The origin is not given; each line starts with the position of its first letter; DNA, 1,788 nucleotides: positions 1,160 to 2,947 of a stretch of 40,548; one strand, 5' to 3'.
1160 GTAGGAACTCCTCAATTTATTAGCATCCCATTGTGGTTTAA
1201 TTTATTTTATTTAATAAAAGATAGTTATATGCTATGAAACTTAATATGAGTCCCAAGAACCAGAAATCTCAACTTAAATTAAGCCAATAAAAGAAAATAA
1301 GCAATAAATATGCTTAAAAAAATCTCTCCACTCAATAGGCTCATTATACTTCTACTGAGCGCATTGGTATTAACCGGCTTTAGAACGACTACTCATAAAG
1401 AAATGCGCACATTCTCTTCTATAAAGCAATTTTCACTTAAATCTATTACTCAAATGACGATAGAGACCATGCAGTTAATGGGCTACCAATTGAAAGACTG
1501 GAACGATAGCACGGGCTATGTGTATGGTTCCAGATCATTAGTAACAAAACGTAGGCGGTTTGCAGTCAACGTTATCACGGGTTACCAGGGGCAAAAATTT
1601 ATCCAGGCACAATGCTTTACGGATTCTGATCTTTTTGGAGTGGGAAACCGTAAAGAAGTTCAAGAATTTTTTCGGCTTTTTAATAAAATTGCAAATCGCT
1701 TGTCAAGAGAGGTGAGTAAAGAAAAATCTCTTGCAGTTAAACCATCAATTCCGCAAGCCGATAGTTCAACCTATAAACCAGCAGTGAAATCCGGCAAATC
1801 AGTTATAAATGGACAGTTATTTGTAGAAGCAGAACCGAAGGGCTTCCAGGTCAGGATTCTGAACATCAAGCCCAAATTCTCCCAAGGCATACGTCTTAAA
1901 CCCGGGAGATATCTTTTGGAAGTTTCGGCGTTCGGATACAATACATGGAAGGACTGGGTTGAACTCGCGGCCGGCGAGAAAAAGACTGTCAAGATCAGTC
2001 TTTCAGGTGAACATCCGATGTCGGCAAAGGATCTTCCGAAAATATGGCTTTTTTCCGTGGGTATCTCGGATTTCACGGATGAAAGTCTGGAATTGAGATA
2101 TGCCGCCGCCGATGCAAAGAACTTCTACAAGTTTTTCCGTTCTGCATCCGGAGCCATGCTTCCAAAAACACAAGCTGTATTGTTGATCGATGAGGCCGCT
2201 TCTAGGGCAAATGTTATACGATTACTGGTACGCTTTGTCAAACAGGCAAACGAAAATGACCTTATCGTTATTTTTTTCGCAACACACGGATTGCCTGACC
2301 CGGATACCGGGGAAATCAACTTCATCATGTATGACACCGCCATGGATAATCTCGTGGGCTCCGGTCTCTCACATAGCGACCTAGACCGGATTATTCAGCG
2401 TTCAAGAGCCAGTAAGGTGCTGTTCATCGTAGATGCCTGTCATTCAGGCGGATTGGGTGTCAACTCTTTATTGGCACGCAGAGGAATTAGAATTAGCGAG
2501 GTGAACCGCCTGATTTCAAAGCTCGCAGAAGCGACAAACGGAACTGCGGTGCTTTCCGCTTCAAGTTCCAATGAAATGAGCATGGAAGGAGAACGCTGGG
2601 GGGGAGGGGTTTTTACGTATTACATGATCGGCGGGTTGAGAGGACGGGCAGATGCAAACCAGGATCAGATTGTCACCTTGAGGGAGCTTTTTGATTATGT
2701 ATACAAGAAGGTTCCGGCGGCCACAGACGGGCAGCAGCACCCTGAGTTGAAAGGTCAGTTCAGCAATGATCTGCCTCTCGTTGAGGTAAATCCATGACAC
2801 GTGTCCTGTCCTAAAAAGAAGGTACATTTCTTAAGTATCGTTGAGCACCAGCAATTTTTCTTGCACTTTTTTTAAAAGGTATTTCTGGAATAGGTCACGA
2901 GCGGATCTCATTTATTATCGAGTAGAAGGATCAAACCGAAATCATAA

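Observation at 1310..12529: Three caspase-family (C14) protease genes with three different accessory modules clustered beside a tyrosine recombinase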

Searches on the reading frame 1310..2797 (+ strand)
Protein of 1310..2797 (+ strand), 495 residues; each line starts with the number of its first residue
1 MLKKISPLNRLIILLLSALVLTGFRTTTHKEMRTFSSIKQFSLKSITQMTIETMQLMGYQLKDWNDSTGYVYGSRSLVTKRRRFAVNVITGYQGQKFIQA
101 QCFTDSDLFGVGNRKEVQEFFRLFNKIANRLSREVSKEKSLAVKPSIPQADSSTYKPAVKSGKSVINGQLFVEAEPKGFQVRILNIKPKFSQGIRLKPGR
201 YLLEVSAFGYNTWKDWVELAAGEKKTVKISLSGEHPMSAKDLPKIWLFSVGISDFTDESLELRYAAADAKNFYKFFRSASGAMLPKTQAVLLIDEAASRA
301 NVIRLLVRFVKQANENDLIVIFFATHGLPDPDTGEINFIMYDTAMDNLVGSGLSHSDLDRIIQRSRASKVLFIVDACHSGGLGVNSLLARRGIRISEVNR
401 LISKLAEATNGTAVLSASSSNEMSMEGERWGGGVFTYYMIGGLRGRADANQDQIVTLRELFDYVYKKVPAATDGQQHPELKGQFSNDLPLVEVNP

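Call 3: search_protein_families(library=pfam, proteins=[window:1310-2797:+], max_evalue=0.01)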
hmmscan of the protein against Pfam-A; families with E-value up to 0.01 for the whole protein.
window:1310-2797:+ (495 aa): 3 families
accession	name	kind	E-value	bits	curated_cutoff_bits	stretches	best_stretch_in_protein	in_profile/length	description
PF00656.27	Peptidase_C14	-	1.6e-16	61.2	21.4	1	250-482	7-225/233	Caspase domain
PF01650.23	Peptidase_C13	-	4.7e-05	23.5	22.8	1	312-387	104-169/258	Peptidase C13 family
PF13620.12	CarboxypepD_reg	-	0.0019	18.9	32.3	1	196-231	45-81/82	Carboxypeptidase regulatory-like domain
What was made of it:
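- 1310..2797 (+): Caspase 1 (495 aa): signal/anchor, BamC-N-like helix-grip domain (aa 29-138), PEGA/CarboxypepD_reg-like beta-sandwich (aa 168-231), C14 domain (aa 245-492; His326, Cys377). Pfam C14 E = 1.6e-16 (call 3).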

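Call 9: search_solved_structures(query=window:1310-2797:+, max_evalue=0.01, show_alignments=1)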
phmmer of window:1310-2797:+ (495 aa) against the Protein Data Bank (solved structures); distinct sequences matched with E-value up to 0.01: 2.
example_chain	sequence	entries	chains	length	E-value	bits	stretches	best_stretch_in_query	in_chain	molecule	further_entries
6w8s_A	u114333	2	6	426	0.00013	24.2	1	255-382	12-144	Metacaspase-4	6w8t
6w8r_A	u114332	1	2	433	0.0024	20.1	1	255-382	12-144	Metacaspase-4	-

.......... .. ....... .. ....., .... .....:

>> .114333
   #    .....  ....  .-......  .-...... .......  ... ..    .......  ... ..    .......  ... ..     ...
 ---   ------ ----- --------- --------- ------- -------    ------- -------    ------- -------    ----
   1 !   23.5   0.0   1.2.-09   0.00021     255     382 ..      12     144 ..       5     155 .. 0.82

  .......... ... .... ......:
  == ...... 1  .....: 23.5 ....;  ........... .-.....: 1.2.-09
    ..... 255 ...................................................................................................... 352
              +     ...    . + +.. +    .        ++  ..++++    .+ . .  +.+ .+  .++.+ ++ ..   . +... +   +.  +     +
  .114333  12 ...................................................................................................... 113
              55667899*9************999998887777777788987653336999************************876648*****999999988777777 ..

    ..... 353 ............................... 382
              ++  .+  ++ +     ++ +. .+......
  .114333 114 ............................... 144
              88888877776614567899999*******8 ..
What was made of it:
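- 1310..2797 (+): Aligns to AtMC4 (call 9).
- Checked: Caspase 1 aligns to AtMC4 across both motifs (call 9).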

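Call 20: find_encoding_contigs(protein=window:1310-2797:+, flank=10000, max_places=6)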
Protein window:1310-2797:+ (495 aa): 10 contigs read that carry it; 6 places shown.
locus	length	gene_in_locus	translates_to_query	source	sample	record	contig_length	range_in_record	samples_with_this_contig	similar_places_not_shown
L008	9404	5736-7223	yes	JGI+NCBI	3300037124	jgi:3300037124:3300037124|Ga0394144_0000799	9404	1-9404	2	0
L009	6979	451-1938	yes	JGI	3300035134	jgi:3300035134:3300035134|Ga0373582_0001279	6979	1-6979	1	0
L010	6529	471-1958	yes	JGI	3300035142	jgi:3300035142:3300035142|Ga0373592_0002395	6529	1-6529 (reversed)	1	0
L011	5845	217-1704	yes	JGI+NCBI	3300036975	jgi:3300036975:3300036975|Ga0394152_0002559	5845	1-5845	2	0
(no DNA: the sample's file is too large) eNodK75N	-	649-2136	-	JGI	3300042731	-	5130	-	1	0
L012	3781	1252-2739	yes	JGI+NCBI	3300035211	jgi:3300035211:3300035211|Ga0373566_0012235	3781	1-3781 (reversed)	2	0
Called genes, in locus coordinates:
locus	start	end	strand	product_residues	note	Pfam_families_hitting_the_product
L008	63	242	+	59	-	-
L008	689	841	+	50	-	-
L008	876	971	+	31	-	-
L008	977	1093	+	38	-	-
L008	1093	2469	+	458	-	-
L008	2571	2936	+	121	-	-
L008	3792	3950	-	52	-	-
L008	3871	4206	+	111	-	-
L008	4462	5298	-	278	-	PF02899:Phage_int_SAM_1 (weak), PF00589:Phage_integrase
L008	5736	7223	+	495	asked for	PF00656:Peptidase_C14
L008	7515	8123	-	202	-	-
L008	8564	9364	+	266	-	-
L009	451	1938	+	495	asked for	PF00656:Peptidase_C14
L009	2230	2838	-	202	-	-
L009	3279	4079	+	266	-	-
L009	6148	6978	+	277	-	PF00656:Peptidase_C14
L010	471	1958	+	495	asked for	PF00656:Peptidase_C14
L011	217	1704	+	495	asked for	PF00656:Peptidase_C14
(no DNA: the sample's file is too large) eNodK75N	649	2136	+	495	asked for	PF00656:Peptidase_C14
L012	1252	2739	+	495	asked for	PF00656:Peptidase_C14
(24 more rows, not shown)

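Call 21: find_homologous_proteins(query=window:1310-2797:+, max_evalue=0.00001)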
Query window:1310-2797:+ (495 aa): 65 proteins with E <= 0.00001 among 8000 candidates.
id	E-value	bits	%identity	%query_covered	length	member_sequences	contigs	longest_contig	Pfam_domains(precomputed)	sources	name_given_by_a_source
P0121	0.0e+0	1080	98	100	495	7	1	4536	PF00656.28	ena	-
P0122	1.3e-183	629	82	70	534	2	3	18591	PF00656.28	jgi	-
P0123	4.0e-182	624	82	70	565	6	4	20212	PF00656.28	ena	-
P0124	1.3e-168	580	78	68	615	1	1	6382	PF00656.28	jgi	-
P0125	3.8e-149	516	75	62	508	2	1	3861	PF00656.28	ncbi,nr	ncbi:MAG: caspase family protein [Pseudomonadota bacterium]|nr:caspase family protein [Pseudomonadot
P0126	4.4e-129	450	83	34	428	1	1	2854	PF00656.28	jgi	jgi:uncharacterized caspase-like protein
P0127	5.8e-117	410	71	51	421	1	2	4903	PF00656.28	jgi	-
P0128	2.0e-111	391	69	51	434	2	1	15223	PF00656.28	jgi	jgi:hypothetical protein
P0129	1.5e-110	388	69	51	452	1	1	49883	PF00656.28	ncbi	-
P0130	2.2e-110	388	69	51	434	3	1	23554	PF00656.28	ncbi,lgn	-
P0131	6.3e-110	386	68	51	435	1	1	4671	PF00656.28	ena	-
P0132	6.9e-110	386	65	54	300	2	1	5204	PF00656.28,PF01650.24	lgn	-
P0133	1.9e-108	381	67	51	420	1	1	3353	PF00656.28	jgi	jgi:hypothetical protein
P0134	4.0e-103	364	64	52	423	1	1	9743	PF00656.28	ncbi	-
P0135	4.8e-102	360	62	51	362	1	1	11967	PF00656.28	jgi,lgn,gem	-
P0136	3.8e-100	354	65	51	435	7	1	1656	PF00656.28,PF01650.24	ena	-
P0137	1.8e-86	309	55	51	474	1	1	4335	PF00656.28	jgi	jgi:hypothetical protein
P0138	5.6e-77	278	51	50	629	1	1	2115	PF00656.28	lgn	-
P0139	3.4e-74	269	51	51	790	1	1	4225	PF00656.28,PF13646.13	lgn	-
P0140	1.4e-69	253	48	50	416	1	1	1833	PF00656.28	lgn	-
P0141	1.1e-68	250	46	54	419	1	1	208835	PF00656.28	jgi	jgi:hypothetical protein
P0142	7.3e-67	244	44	56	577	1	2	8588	PF13431.13,PF23914.2,PF13414.13,PF13428.13,PF14559.13,PF25575.1,PF13371.13,PF00656.28,PF00515.35,PF12895.14,PF13424.13,PF21033.5,PF13432.13,PF13181.13,PF07719.24,PF13174.13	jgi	-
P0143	2.0e-65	240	44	53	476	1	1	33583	PF00656.28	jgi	jgi:uncharacterized caspase-like protein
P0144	7.6e-65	238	44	53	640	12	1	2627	PF00656.28,PF08238.19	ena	-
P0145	8.7e-63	231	61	38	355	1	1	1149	PF00656.28,PF01650.24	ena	-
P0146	2.9e-55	206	42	49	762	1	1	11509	PF00656.28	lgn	-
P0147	5.7e-46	176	39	52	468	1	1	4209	PF00656.28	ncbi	ncbi:MAG TPA: caspase family protein [Mucilaginibacter sp.]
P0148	7.7e-43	165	37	47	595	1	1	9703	PF00656.28,PF12770.13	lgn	-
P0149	9.7e-43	165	38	49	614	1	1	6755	PF00656.28,PF08309.18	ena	-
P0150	4.7e-37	146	35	52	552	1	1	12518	PF02493.27,PF00656.28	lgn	-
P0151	8.6e-36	142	36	50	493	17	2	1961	PF02493.27,PF00656.28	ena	-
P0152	2.0e-35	141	33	56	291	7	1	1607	PF00656.28,PF01650.24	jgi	jgi:hypothetical protein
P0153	2.9e-35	140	35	51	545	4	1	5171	PF02493.27,PF00656.28,PF01650.24,PF17479.8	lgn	-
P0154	3.6e-35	140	34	56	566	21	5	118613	PF02493.27,PF00656.28,PF01650.24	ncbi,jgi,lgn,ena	jgi:hypothetical protein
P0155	2.0e-34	137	35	49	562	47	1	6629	PF02493.27,PF00656.28,PF01650.24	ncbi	-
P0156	3.6e-34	137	31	69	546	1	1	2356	PF02493.27,PF00656.28,PF01650.24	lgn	-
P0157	3.0e-33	134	34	52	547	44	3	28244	PF02493.27,PF00656.28,PF01650.24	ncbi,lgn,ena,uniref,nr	ncbi:caspase family protein [Phaeodactylibacter xiamenensis]|uniref:caspase family protein n=1 Tax=P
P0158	4.3e-33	133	35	50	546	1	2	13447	PF02493.27,PF00656.28,PF01650.24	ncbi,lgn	-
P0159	9.3e-33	132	34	51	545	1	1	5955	PF02493.27,PF00656.28,PF01650.24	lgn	-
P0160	1.6e-32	131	37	51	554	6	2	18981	PF02493.27,PF00656.28,PF01650.24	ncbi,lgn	-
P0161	8.4e-32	129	34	51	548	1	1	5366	PF02493.27,PF00656.28,PF01650.24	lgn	-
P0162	9.0e-31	125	34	50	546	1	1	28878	PF02493.27,PF00656.28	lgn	-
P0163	3.1e-28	117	32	50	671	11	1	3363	PF02493.27,PF00656.28,PF01650.24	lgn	-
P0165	3.0e-25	107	29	50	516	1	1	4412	PF02493.27,PF00656.28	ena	-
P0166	4.6e-22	97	32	48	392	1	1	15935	PF02493.27,PF00656.28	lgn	-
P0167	6.4e-19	86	28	51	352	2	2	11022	PF00656.28,PF19960.7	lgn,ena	-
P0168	6.6e-19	86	33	43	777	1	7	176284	PF13431.13,PF13414.13,PF13176.13,PF13428.13,PF13374.13,PF14559.13,PF13371.13,PF00656.28,PF00515.35,PF12895.14,PF13424.13,PF21033.5,PF13432.13,PF13181.13,PF07719.24,PF13174.13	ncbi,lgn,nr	ncbi:MAG: tetratricopeptide repeat protein [Chitinophagales bacterium]|nr:tetratricopeptide repeat p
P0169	7.5e-19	86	29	46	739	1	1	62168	PF13176.13,PF24885.2,PF13428.13,PF13374.13,PF07721.21,PF14559.13,PF00656.28,PF17874.8,PF00515.35,PF13424.13,PF13432.13,PF13181.13,PF07719.24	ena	-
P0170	1.6e-17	82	31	44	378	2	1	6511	PF00656.28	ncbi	-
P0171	7.8e-17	79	32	43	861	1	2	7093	PF00656.28,PF13424.13,PF21033.5,PF07719.24,PF13374.13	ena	-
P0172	1.3e-16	79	29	50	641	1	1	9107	PF00656.28,PF14326.12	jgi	-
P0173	2.2e-13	68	56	13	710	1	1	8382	PF00656.28,PF08308.18,PF03781.23,PF13620.13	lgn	-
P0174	5.7e-13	67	29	50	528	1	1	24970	PF00656.28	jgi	jgi:hypothetical protein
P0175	7.7e-13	66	28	49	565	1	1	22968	PF00656.28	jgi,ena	-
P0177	2.0e-11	62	30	50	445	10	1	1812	PF02493.27,PF00656.28,PF01650.24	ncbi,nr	ncbi:MAG: caspase family protein, partial [Phaeodactylibacter sp.]|nr:caspase family protein [Phaeod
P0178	9.0e-9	53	27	45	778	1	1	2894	PF14559.13,PF13431.13,PF13414.13,PF13371.13,PF00656.28,PF08308.18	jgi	jgi:uncharacterized caspase-like protein/tetratricopeptide (TPR) repeat protein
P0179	4.5e-8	51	25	57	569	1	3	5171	PF00656.28,PF07705.18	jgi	-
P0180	4.6e-8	51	24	47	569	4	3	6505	PF00656.28,PF07705.18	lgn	-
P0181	4.7e-8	50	25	57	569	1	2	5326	PF00656.28,PF07705.18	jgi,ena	-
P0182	6.3e-8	50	25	57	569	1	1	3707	PF00656.28,PF07705.18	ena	-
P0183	7.6e-8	50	50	11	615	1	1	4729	PF00656.28,PF03781.23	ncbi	-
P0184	1.8e-7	49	24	47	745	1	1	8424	PF00656.28,PF14903.12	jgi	jgi:hypothetical protein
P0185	4.4e-6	44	27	37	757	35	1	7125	PF00656.28,PF14903.12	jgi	jgi:hypothetical protein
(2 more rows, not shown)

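Call 22: find_encoding_contigs(protein=P0122, flank=10000, max_places=4)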
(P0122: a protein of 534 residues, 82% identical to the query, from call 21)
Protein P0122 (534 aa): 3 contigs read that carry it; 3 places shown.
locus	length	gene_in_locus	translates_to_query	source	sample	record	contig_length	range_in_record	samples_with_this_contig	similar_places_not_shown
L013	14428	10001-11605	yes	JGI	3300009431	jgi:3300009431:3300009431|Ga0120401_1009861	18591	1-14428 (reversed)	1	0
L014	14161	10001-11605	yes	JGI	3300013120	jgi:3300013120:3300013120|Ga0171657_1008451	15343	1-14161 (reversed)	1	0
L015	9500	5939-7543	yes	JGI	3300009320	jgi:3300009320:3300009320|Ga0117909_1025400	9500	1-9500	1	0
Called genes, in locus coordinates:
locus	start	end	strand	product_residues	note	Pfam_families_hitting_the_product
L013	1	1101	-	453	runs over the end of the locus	PF07690:MFS_1, PF11700:ATG22, PF07690:MFS_1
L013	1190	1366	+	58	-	-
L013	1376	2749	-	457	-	PF02525:Flavodoxin_2 (weak), PF03358:FMN_red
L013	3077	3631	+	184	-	PF02985:HEAT (faint), PF03130:HEAT_PBS (faint), PF13646:HEAT_2, PF13513:HEAT_EZ (weak)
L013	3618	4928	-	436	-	PF04015:DUF362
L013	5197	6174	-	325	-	PF11617:Cu-binding_MopE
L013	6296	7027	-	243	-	PF11617:Cu-binding_MopE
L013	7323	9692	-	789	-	PF25788:Ig_Rha78A_N, PF12228:DUF3604 (faint)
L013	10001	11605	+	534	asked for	PF00656:Peptidase_C14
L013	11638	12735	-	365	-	PF17680:FlgO (weak), PF14326:DUF4384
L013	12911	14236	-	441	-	PF00656:Peptidase_C14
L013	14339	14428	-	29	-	?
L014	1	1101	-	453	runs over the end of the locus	PF07690:MFS_1, PF11700:ATG22, PF07690:MFS_1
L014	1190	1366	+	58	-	-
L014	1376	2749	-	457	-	PF02525:Flavodoxin_2 (weak), PF03358:FMN_red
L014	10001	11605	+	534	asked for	PF00656:Peptidase_C14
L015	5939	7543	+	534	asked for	PF00656:Peptidase_C14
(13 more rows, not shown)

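Call 23: find_encoding_contigs(protein=P0123, flank=10000, max_places=4)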
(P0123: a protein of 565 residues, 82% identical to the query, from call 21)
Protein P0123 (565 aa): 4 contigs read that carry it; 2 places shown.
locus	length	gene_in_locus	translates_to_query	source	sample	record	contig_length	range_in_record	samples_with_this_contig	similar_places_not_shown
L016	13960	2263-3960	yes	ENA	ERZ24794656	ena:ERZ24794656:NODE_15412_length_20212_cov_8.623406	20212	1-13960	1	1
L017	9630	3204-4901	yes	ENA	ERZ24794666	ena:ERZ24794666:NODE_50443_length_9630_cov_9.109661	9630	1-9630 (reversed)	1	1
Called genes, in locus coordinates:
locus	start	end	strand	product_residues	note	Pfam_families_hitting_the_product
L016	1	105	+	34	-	?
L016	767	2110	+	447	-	-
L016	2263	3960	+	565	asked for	PF00656:Peptidase_C14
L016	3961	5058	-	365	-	PF14326:DUF4384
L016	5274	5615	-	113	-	-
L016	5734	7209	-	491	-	PF01073:3Beta_HSD (weak), PF01370:Epimerase, PF02719:Polysacc_synt_2 (weak), PF07993:NAD_binding_4 (weak), PF13460:NAD_binding_10, PF16363:GDP_Man_Dehyd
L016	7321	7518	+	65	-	-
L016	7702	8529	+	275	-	PF04072:LCM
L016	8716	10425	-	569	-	PF00890:FAD_binding_2, PF01266:DAO (faint), PF12831:FAD_oxidored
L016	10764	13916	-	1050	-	PF20968:MASE8 (weak), PF08447:PAS_3, PF00512:HisKA, PF02518:HATPase_c, PF00072:Response_reg, PF23198:PDE8A_N (faint), PF00072:Response_reg, PF01627:Hpt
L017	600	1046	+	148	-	PF03358:FMN_red (faint), PF12641:Flavodoxin_3 (weak), PF12724:Flavodoxin_5, PF00258:Flavodoxin_1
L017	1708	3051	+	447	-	-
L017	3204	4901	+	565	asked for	PF00656:Peptidase_C14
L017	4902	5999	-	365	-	PF14326:DUF4384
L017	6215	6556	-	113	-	-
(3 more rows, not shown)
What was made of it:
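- Caspase 1 relatives sit in unrelated neighbourhoods (calls 22, 23).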
